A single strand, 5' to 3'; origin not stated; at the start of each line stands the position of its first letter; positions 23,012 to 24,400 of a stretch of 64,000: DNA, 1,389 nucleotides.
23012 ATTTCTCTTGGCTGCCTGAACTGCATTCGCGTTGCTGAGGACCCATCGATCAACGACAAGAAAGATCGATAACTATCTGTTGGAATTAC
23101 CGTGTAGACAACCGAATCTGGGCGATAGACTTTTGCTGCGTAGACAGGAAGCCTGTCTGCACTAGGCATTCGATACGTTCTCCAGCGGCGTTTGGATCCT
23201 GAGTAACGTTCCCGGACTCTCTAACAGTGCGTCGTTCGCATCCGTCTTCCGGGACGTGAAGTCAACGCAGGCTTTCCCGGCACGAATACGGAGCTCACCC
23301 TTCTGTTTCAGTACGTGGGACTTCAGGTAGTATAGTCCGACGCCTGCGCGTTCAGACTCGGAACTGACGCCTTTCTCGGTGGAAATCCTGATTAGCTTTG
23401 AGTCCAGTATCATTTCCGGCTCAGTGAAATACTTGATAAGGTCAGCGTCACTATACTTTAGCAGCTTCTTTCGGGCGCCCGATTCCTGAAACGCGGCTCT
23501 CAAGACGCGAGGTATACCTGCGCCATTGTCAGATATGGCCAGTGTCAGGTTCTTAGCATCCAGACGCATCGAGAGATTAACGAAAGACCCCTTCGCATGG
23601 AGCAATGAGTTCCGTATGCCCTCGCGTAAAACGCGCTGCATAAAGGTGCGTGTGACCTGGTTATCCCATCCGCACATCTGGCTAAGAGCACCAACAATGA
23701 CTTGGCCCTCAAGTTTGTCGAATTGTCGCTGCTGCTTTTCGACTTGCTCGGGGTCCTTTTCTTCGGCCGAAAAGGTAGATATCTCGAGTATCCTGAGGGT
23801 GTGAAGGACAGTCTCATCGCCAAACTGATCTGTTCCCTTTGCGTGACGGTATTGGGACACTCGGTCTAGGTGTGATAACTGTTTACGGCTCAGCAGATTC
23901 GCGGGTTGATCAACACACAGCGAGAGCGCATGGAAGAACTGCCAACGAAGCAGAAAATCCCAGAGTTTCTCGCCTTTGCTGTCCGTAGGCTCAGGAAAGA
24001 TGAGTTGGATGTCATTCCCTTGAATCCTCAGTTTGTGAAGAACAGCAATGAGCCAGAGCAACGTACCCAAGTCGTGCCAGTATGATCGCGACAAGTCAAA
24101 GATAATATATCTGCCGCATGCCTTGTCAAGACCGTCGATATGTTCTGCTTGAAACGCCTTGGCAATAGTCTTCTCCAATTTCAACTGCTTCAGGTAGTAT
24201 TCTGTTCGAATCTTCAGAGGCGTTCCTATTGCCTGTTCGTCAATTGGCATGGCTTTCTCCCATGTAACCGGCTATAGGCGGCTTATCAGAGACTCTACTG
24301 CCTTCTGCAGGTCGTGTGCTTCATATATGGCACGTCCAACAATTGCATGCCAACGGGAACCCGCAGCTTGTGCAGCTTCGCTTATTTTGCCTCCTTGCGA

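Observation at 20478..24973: Four-gene operon: OMPDC-fold protein, GHKL-STAS ATPase, PRTase-like protein, TIR-domain protein, in a low-GC island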

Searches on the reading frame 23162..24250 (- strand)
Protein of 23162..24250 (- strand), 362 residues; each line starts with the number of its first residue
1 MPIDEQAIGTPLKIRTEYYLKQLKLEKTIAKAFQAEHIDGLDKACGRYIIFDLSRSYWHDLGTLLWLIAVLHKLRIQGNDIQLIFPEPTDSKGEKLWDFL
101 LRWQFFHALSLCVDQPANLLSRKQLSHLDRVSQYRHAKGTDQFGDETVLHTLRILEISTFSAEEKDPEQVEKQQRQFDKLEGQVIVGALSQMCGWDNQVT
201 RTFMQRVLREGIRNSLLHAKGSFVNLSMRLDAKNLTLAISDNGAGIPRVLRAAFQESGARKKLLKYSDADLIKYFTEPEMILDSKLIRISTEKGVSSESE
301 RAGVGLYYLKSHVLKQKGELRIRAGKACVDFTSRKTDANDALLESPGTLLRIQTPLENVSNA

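Call 3: search_protein_families(library=pfam, proteins=[window:23162-24250:-], max_evalue=1)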
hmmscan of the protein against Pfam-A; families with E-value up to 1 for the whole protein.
window:23162-24250:- (362 aa): 1 family
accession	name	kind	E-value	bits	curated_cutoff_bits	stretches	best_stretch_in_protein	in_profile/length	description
PF02518.31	HATPase_c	-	6.4e-07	30.2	26.4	1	202-329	4-94/111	Histidine kinase-, DNA gyrase B-, and HSP90-like ATPase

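Call 4: search_protein_families(library=padloc, proteins=[window:23162-24250:-], max_evalue=1)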
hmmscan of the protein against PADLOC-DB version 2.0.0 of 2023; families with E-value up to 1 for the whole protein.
window:23162-24250:- (362 aa): 0 families

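Call 5: search_protein_families(library=ncbifam, proteins=[window:23162-24250:-], max_evalue=1)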
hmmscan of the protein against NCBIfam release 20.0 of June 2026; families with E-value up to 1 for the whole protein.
window:23162-24250:- (362 aa): 12 families
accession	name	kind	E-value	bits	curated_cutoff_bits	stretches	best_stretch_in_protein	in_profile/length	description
NF008649.0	PRK11644.1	equivalog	4.1e-06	25.8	408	1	200-248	409-457/499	signal transduction histidine-protein kinase/phosphatase UhpB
NF047786.1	his_kin_MadS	equivalog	9e-05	21.7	500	1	204-256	338-390/434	MadS family sensor histidine kinase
NF007898.0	PRK10604.1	equivalog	0.00028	20.2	478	1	197-251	313-366/433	two-component system sensor histidine kinase RstB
NF008298.1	PRK11086.1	subfamily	0.00089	17.8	520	1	266-325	453-512/529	DcuS/MalK family sensor histidine kinase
TIGR01925.2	spIIAB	equivalog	0.00097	19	135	1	205-252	39-90/137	anti-sigma F factor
NF007896.0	PRK10600.1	equivalog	0.0014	17.4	578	1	204-248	499-543/598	nitrate/nitrite two-component system sensor histidine kinase NarX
NF052443.1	SensHisKinMctS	equivalog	0.0068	14.8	700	1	200-250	356-406/457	two-component system sensor histidine kinase MctS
NF041832.1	near_NosP_CTERM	subfamily_domain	0.011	14.8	400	1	202-256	119-174/370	NahK/ErcS family hybrid sensor histidine kinase/response regulator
NF008184.0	PRK10935.1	equivalog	0.012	14.3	553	1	206-248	474-517/565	nitrate/nitrite two-component system sensor histidine kinase NarQ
NF040691.1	MtrAB_MtrB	equivalog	0.025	13.6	450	1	204-246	388-430/507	MtrAB system histidine kinase MtrB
NF011646.0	PRK15064.1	equivalog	0.041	12.3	762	1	157-277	269-389/530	ABC-F family ATPase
NF052531.1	Strep_LiaS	equivalog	0.044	13.1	450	1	204-246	241-283/328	envelope stress sensor histidine kinase LiaS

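Call 34: search_solved_structures(query=window:23162-24250:-, max_evalue=1, show_alignments=2)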
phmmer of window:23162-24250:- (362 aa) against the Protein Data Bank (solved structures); distinct sequences matched with E-value up to 1: 5.
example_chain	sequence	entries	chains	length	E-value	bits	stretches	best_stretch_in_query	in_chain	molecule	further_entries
8sbm_A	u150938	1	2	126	0.0068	18.8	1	204-249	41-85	GAF domain-containing protein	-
3zxo_A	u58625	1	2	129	0.066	15.6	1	204-249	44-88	REDOX SENSOR HISTIDINE KINASE RESPONSE REGULATOR DEVS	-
1ys3_A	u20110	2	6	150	0.3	13.4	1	209-266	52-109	Sensor-type histidine kinase prrB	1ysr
2n5u_A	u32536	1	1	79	0.67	12.3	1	175-240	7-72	Tsr0524 protein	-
4gt8_A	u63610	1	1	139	0.98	11.7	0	204-247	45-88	Sensor protein vraS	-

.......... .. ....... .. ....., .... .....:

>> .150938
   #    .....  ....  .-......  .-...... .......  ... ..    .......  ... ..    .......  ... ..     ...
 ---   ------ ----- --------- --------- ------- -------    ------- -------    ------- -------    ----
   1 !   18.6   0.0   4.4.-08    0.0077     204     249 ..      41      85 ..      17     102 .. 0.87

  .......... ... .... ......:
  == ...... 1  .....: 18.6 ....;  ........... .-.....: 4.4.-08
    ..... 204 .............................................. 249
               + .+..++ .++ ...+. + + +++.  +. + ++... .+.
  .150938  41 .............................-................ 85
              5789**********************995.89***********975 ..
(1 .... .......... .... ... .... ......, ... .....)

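Call 54: find_homologous_proteins(query=window:23162-24250:-)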
Query window:23162-24250:- (362 aa): 49 proteins with E <= 0.001 among 4009 candidates.
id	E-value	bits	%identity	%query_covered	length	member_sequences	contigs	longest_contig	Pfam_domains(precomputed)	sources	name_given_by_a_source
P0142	2.3e-238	808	100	100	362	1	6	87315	PF02518.32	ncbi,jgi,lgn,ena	-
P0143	4.2e-147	508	65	96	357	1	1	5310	PF02518.32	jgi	jgi:hypothetical protein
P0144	1.3e-142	493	62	98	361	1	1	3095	PF02518.32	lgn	-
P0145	3.9e-135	469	62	96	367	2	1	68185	PF02518.32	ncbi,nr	ncbi:MAG: ATP-binding protein [Candidatus Hydrogenedentes bacterium]|nr:ATP-binding protein [Candida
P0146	5.0e-129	448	57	96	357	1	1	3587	PF02518.32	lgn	-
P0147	4.5e-124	432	55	97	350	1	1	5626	-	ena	-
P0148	1.2e-122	428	58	96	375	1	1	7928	PF02518.32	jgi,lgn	jgi:hypothetical protein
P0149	1.8e-119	417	52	96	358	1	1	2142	PF02518.32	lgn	-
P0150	3.1e-119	416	53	96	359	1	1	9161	PF02518.32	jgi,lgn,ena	-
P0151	6.4e-119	415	53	98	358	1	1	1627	-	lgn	-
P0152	1.8e-118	414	52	99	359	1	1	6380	PF02518.32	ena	-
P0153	4.2e-118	413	56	93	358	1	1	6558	PF02518.32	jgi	jgi:hypothetical protein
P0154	3.1e-117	410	56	93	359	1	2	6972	PF02518.32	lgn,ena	-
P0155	3.6e-117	409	54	97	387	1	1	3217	PF02518.32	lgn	-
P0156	7.6e-117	408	53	99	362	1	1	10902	PF02518.32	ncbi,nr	ncbi:MAG: ATP-binding protein [Ignavibacteriae bacterium]|nr:ATP-binding protein [Ignavibacteriota b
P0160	5.5e-116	406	54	96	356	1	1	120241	PF02518.32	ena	-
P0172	1.0e-108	382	51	95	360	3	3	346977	PF02518.32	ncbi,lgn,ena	-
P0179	1.3e-97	345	49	96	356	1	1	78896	PF02518.32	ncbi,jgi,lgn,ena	-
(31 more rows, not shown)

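Call 56: find_encoding_contigs(protein=P0142, flank=3000, max_places=6)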
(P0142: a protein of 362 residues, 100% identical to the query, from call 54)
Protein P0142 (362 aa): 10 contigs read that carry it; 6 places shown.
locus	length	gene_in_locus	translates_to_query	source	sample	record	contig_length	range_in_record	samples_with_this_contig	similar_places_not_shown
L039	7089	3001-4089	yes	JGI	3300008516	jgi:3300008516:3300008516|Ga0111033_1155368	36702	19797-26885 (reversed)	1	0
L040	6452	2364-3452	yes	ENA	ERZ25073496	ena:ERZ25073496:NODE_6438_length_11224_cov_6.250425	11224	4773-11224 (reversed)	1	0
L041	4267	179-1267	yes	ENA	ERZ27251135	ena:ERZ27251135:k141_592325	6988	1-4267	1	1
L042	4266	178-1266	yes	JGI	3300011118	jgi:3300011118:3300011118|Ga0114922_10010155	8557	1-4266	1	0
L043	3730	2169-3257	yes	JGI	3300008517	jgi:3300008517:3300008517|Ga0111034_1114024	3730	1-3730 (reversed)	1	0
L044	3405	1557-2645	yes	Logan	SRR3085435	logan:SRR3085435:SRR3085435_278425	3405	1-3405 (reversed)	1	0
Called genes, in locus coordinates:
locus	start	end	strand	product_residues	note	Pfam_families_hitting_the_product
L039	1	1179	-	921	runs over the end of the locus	PF02837:Glyco_hydro_2_N, PF13364:BetaGal_ABD2 (faint), PF22666:Glyco_hydro_2_N2, PF00703:Glyco_hydro_2, PF02836:Glyco_hydro_2_C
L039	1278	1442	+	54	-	-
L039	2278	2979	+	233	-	PF00215:OMPdecase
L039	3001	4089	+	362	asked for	PF02518:HATPase_c (weak)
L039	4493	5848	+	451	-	-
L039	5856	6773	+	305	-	PF01582:TIR, PF13676:TIR_2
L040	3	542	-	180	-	?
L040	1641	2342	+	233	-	PF00215:OMPdecase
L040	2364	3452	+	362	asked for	PF02518:HATPase_c (weak)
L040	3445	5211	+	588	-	-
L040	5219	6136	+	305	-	PF01582:TIR, PF13676:TIR_2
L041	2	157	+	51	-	?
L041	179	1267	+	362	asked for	PF02518:HATPase_c (weak)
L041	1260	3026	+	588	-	-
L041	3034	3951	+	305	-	PF01582:TIR, PF13676:TIR_2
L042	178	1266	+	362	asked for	PF02518:HATPase_c (weak)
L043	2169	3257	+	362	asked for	PF02518:HATPase_c (weak)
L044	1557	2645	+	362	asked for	PF02518:HATPase_c (weak)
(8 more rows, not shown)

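Call 64: predict_structure(alignment_id=A3)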
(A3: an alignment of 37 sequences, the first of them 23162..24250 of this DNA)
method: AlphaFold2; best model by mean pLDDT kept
length: 362 residues; sequences in the alignment: 37
mean_pLDDT: 85.7   pTM: 0.86
mean pLDDT of the five models: 85.7, 85.5, 84.4, 83.6, 83.5
residues with pLDDT >= 90: 209; 70-90: 102; 50-70: 23; < 50: 28
segments of 3 or more residues with pLDDT < 50: 1-5, 284-302, 360-362
pLDDT, mean of each block of 10 residues (from residue 1): 53 97 97 96 96 96 97 97 97 95 95 97 95 78 73 82 77 84 88 89 81 83 93 93 92 84 93 84 46 35 68 92 97 95 96 82 39
secondary structure, 60 per line:
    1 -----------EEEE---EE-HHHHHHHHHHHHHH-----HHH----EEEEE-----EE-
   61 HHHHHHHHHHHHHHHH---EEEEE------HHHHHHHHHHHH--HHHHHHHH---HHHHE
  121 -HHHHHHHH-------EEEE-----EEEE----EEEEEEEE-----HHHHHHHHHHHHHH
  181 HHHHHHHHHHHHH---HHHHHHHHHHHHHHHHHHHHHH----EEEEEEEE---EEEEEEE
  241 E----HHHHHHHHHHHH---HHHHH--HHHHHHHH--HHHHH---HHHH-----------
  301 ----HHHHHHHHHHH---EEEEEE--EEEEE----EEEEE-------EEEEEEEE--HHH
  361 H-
elements in order: E12-15 H22-35 E48-52 H61-76 E80-84 H91-102 H105-112 H116-119 H122-129 E137-140 E146-149 E154-161 H167-193 H197-218 E223-230 E234-241 H246-257 H261-265 H268-275 H278-282 H286-289 H305-315 E319-324 E327-331 E336-340 E348-355 H358-361

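Call 96: find_encoding_contigs(protein=P0172, flank=9000, max_places=1)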
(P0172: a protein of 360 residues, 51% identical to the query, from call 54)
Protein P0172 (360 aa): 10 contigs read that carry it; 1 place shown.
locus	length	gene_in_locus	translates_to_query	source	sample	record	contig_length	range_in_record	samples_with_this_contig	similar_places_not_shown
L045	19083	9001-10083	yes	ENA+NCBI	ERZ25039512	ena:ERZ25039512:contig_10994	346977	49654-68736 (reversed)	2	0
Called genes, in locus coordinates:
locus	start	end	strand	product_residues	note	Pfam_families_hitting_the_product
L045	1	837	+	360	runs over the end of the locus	PF01761:DHQ_synthase, PF24621:DHQS_C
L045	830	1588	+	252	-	PF01209:Ubie_methyltran, PF13489:Methyltransf_23 (weak), PF05175:MTS (weak), PF13847:Methyltransf_31, PF08241:Methyltransf_11, PF08242:Methyltransf_12, PF13649:Methyltransf_25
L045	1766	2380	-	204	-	-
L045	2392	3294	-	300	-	-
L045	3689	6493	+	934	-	PF18072:FGAR-AT_linker (faint), PF02769:AIRS_C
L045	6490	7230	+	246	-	PF07685:GATase_3 (weak), PF13507:GATase_5, PF01965:DJ-1_PfpI (weak)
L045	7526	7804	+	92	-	-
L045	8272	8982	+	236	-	PF00215:OMPdecase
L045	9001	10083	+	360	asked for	PF02518:HATPase_c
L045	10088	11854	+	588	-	-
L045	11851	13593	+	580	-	PF00670:AdoHcyase_NAD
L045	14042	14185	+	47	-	-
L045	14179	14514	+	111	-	PF05717:TnpB_IS66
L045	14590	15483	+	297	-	PF14236:DruA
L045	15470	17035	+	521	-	PF13007:LZ_Tnp_IS66 (weak), PF13005:zf-IS66, PF03050:DDE_Tnp_IS66, PF13817:DDE_Tnp_IS66_C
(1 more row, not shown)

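Call 97: find_encoding_contigs(protein=P0179, flank=9000, max_places=1)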
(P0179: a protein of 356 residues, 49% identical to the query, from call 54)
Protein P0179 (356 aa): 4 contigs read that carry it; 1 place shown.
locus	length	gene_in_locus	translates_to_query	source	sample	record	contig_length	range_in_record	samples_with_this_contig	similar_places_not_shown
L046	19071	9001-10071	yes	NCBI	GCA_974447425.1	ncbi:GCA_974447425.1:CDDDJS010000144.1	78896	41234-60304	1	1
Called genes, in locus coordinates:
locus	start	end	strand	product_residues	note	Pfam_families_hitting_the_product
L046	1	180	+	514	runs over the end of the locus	PF00072:Response_reg, PF00989:PAS, PF08448:PAS_4, PF13426:PAS_9, PF00512:HisKA (weak), PF02518:HATPase_c (weak)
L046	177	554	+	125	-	PF00072:Response_reg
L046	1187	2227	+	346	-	PF17762:HTH_ParB (weak)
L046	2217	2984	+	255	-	-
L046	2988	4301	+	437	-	-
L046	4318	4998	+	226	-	-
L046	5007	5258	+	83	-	-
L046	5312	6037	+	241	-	PF09250:Prim-Pol, PF08708:PriCT_1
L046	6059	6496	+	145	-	PF13671:AAA_33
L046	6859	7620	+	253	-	PF00215:OMPdecase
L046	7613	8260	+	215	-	PF00156:Pribosyltran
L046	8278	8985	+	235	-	PF00215:OMPdecase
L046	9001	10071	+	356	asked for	PF02518:HATPase_c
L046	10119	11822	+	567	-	-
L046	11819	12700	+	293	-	PF01582:TIR, PF13676:TIR_2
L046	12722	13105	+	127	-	-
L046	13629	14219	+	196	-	-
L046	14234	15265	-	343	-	PF26125:AcrVA2-like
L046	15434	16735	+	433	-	-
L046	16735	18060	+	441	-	PF13646:HEAT_2 (weak)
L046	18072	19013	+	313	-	-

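Call 98: find_encoding_contigs(protein=P0160, flank=9000, max_places=1)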
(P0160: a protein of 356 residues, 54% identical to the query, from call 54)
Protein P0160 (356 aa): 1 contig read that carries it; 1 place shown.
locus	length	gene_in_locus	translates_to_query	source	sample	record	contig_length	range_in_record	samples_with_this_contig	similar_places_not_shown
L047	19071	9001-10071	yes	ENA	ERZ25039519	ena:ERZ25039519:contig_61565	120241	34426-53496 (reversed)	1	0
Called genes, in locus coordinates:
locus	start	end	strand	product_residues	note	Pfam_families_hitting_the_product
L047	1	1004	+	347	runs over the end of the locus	PF01558:POR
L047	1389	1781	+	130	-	-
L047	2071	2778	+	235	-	PF02775:TPP_enzyme_C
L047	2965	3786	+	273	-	PF02673:BacA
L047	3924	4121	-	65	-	PF07927:HicA_toxin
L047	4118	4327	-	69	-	PF21748:UPF0150 (weak), PF15919:HicB_lk_antitox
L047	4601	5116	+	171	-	-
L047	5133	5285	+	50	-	-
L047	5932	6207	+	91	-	PF01656:CbiA, PF10609:ParA (weak), PF13614:AAA_31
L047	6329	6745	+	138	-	PF13614:AAA_31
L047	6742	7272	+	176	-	-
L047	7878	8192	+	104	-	PF13391:HNH_2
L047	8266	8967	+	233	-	PF00215:OMPdecase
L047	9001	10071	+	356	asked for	PF02518:HATPase_c (weak)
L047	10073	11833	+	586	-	-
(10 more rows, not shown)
